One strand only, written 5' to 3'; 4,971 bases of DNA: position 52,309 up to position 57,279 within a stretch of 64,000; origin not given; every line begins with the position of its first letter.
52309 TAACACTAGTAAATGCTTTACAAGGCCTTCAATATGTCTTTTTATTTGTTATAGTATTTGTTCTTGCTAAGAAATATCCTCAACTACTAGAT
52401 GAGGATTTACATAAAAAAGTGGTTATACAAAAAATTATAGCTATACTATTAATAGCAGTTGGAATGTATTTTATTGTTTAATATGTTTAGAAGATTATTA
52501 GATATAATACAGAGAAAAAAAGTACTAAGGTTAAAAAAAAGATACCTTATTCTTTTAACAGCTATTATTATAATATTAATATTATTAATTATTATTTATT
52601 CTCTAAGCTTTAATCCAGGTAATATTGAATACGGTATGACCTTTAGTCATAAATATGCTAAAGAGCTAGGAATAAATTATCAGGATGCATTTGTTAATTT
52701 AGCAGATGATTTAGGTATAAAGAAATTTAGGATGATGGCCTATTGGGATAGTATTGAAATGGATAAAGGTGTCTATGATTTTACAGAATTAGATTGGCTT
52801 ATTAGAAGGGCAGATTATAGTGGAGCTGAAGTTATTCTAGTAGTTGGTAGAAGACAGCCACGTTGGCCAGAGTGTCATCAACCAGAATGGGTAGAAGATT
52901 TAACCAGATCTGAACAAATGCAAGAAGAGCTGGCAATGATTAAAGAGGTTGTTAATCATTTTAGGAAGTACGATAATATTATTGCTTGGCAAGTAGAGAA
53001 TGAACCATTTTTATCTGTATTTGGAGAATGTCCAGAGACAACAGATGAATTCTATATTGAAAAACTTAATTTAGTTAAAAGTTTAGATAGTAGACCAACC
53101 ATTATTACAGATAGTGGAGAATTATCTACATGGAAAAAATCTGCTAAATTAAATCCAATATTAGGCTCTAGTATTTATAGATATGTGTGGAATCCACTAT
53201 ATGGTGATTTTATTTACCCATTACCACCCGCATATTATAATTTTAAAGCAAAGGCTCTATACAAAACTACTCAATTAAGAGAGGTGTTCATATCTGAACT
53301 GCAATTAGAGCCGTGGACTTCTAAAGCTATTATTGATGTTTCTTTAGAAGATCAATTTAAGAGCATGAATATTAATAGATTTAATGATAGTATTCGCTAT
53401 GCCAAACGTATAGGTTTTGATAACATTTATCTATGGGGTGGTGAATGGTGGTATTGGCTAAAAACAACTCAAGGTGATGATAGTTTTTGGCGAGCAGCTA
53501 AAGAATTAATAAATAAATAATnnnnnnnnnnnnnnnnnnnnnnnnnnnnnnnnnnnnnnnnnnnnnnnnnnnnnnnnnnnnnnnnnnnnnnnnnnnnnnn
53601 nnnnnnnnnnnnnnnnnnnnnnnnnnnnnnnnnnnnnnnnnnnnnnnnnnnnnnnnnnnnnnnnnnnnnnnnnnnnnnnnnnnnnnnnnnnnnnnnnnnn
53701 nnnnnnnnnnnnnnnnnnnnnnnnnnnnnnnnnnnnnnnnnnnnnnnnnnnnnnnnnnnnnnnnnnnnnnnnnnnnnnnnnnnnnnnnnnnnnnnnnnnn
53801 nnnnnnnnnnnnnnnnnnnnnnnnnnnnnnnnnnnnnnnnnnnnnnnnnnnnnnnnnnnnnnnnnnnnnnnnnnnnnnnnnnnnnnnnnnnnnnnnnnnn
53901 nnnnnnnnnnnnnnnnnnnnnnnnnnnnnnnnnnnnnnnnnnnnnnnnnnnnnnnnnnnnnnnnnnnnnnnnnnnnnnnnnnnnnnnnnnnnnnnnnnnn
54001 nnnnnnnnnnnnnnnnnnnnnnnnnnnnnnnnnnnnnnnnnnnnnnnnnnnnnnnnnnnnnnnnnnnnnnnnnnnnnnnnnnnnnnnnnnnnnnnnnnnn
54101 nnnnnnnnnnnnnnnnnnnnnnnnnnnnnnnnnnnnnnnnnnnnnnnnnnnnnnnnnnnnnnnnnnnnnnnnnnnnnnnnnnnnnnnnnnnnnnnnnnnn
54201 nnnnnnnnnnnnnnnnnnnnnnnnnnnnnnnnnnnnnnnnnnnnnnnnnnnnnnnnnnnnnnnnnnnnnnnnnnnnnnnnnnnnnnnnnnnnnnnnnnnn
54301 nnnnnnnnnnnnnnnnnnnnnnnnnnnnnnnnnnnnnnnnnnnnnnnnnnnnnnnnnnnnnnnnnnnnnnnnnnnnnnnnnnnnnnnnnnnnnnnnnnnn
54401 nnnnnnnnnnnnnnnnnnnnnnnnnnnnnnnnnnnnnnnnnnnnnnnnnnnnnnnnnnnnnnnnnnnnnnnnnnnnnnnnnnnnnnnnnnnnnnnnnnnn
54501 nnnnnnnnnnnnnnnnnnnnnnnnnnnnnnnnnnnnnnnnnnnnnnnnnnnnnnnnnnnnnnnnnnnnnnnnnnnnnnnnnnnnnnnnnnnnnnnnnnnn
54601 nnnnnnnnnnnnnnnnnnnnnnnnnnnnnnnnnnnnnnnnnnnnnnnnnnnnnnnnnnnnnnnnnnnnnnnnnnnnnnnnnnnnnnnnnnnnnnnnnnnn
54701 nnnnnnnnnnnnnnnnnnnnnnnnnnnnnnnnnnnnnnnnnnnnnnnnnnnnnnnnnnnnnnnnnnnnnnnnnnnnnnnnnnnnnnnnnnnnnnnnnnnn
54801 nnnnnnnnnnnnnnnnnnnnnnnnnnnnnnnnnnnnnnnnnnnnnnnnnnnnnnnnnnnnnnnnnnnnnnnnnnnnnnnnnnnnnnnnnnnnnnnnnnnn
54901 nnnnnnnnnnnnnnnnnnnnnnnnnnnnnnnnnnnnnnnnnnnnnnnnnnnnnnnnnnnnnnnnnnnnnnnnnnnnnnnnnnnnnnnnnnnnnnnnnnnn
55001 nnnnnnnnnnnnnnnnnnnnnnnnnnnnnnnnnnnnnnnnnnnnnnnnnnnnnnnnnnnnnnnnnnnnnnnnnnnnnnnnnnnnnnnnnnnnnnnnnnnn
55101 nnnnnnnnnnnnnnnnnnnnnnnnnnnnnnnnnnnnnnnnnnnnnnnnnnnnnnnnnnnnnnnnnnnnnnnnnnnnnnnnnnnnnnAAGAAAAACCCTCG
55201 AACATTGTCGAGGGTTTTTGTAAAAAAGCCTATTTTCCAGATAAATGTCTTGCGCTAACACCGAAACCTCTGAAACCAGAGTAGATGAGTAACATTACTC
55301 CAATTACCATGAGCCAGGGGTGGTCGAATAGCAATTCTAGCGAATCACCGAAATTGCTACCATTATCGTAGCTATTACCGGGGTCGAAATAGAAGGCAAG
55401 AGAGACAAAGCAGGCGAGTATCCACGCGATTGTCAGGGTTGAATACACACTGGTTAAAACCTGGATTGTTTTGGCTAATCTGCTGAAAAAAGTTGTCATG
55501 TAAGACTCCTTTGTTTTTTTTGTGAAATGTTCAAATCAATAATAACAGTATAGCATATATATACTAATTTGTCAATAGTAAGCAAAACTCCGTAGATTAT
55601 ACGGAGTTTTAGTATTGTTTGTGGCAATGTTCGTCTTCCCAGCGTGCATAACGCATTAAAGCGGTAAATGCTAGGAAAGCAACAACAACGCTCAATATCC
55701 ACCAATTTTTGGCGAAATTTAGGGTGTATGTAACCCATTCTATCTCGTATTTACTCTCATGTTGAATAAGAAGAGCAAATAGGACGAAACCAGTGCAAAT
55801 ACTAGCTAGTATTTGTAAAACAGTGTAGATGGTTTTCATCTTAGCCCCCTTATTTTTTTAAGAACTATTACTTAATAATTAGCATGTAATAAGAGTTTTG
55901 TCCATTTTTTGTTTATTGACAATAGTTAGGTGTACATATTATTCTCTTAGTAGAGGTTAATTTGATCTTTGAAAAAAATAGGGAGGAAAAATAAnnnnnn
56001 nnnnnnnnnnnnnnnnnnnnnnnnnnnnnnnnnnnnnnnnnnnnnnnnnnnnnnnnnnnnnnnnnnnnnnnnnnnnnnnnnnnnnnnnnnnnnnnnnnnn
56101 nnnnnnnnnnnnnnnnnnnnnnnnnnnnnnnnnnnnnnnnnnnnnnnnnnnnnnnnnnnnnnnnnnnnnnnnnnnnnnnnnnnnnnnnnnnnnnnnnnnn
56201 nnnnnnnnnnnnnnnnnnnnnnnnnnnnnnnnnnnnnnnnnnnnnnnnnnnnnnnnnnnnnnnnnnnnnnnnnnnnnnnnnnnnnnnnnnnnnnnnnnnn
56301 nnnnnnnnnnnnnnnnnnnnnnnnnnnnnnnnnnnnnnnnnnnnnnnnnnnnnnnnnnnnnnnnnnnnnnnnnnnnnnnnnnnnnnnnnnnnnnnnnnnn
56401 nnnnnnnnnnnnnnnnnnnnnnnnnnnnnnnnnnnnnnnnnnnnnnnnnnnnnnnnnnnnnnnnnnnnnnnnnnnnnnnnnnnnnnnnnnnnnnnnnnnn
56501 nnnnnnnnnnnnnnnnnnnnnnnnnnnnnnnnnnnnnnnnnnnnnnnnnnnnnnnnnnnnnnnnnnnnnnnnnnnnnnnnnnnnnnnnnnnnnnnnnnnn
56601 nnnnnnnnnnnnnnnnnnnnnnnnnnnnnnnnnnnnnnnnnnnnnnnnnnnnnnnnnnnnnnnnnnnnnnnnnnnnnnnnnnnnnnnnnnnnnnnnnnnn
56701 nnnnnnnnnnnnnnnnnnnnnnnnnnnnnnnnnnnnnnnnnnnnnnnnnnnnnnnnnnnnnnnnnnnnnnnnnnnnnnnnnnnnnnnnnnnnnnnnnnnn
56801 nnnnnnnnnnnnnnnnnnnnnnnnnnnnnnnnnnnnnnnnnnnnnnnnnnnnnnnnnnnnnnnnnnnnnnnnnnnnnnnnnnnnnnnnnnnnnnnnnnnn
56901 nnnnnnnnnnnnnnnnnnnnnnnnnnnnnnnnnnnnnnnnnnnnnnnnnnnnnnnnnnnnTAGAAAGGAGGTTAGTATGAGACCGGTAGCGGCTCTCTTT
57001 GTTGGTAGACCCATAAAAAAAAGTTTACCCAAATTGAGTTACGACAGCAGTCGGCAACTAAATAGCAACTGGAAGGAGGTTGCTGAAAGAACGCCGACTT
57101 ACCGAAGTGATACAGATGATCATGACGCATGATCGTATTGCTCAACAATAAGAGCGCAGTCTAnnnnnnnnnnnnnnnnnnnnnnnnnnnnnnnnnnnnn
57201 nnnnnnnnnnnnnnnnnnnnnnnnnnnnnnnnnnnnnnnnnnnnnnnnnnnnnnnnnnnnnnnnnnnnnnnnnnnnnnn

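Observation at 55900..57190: Candidate graspetide (microviridin-like omega-ester RiPP) locus: MdnC-type ATP-grasp ligase plus a 51-aa precursor on a GC-rich islet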

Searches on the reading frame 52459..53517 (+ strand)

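Call 102: search_protein_families(library=pfam, proteins=[window:52459-53517:+], max_evalue=0.001)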
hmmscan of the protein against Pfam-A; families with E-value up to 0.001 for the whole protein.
window:52459-53517:+ (353 aa): 2 families
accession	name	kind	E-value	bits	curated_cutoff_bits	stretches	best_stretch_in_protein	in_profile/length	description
PF02449.21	Glyco_hydro_42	-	1.1e-05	25.5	21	0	86-185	23-140/376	Beta-galactosidase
PF00331.26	Glyco_hydro_10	-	0.00071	19.3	22.1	0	96-184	47-130/311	Glycosyl hydrolase family 10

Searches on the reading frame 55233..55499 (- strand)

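Call 6: search_protein_families(library=pfam, proteins=[window:55233-55499:-], max_evalue=1)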
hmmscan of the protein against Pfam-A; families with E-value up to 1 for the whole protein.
window:55233-55499:- (89 aa): 1 family
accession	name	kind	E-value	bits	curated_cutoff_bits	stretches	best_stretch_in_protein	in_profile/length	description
PF20990.2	DUF2207_C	-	0.32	11.1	33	1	8-76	134-180/247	Predicted membrane protein (DUF2207) C-terminal domain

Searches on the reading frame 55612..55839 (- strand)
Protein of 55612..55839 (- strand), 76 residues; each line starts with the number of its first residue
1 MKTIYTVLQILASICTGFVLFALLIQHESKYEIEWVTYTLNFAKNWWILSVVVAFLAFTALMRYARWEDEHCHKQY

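Call 6: search_protein_families(library=pfam, proteins=[window:55612-55839:-], max_evalue=1)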
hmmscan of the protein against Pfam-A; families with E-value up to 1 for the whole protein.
window:55612-55839:- (76 aa): 2 families
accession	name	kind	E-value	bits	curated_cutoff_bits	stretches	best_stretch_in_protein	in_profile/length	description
PF18956.5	DUF5699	-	0.017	15.7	29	0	6-35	2-30/61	Family of unknown function (DUF5699)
PF15420.11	Abhydrolase_9_N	-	0.091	13.2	27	1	7-67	51-111/208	Alpha/beta-hydrolase family N-terminus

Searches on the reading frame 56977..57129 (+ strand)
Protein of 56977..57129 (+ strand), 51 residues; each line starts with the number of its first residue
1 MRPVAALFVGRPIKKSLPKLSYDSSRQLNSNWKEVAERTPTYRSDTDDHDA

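Call 6: search_protein_families(library=pfam, proteins=[window:56977-57129:+], max_evalue=1)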
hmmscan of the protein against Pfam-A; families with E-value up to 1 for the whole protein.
window:56977-57129:+ (51 aa): 0 families

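Call 7: search_protein_families(library=ncbifam, proteins=[window:56977-57129:+], max_evalue=1)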
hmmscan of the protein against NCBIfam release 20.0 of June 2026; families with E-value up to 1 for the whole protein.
window:56977-57129:+ (51 aa): 0 families

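Call 85: list_cluster_members(proteins=[window:56977-57129:+, window:56938-57129:+, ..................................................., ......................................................, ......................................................])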
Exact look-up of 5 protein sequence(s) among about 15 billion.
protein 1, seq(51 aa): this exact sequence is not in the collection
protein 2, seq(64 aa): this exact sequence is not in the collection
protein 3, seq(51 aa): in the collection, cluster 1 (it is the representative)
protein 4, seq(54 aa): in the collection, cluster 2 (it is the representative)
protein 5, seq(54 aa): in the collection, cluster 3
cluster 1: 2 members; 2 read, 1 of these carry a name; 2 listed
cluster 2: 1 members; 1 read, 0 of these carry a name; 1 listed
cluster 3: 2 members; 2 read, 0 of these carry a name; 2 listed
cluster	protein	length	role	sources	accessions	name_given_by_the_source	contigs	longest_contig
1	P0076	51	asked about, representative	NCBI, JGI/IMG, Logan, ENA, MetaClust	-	\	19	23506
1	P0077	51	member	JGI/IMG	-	-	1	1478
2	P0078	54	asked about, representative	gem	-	-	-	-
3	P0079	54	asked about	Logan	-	-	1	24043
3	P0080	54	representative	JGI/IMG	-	-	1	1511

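Call 87: find_homologous_proteins(query=A6, max_evalue=10)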
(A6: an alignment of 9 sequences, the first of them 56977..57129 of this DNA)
Query A6 (9 sequences) (51 aa, profile of the alignment): 14 proteins with E <= 10 among 47 candidates.
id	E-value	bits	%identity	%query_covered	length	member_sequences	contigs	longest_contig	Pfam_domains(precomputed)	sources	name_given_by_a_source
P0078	9.2e-24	101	36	96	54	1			-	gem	-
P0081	1.3e-23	101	35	96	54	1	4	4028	-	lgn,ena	-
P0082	2.1e-23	100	31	96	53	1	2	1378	-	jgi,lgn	-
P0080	1.3e-21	95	31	100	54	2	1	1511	-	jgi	-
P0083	1.3e-19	88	31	96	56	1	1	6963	-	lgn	-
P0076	6.2e-19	86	57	100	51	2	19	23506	-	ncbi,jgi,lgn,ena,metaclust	metaclust:\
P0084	1.5e-18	85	34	94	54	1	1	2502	-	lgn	-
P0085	2.5e-17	81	29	96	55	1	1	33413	-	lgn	-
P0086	2.3e-16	78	31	96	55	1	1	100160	-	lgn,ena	-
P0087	2.8e-16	77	28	98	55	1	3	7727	-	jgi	jgi:hypothetical protein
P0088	4.5e-16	77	30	100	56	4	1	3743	-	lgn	-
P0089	1.0e-15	76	33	96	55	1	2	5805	-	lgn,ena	-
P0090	1.3e-15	75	29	96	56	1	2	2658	-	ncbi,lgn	ncbi:MAG: hypothetical protein WAU31_03800 [Candidatus Moraniibacteriota bacterium]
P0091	3.0e-14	71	31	96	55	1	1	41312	-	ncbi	-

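Call 89: find_encoding_contigs(protein=P0086, flank=4000, max_places=3)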
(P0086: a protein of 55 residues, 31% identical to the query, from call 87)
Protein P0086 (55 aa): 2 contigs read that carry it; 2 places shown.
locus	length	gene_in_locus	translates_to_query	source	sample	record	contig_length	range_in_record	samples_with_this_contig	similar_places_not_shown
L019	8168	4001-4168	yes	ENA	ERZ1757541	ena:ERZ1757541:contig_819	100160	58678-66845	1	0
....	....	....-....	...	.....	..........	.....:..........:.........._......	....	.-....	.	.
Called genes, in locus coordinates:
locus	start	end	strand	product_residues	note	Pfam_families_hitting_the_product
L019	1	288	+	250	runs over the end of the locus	PF01555:N6_N4_Mtase, PF01170:UPF0020, PF08241:Methyltransf_11 (faint), PF01555:N6_N4_Mtase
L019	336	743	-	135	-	PF00293:NUDIX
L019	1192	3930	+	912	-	PF00690:Cation_ATPase_N, PF00122:E1-E2_ATPase, PF00702:Hydrolase, PF13246:Cation_ATPase, PF12710:HAD, PF08282:Hydrolase_3 (faint), PF00689:Cation_ATPase_C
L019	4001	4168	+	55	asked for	-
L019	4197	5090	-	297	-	-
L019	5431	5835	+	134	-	PF03073:TspO_MBR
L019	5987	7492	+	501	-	PF11074:DUF2779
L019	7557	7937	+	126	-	-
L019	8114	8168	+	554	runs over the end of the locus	PF05970:PIF1, PF13245:AAA_19, PF13401:AAA_22 (weak), PF13604:AAA_30, PF14493:HTH_40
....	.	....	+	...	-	?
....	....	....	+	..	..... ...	-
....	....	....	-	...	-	-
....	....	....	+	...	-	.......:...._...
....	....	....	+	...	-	?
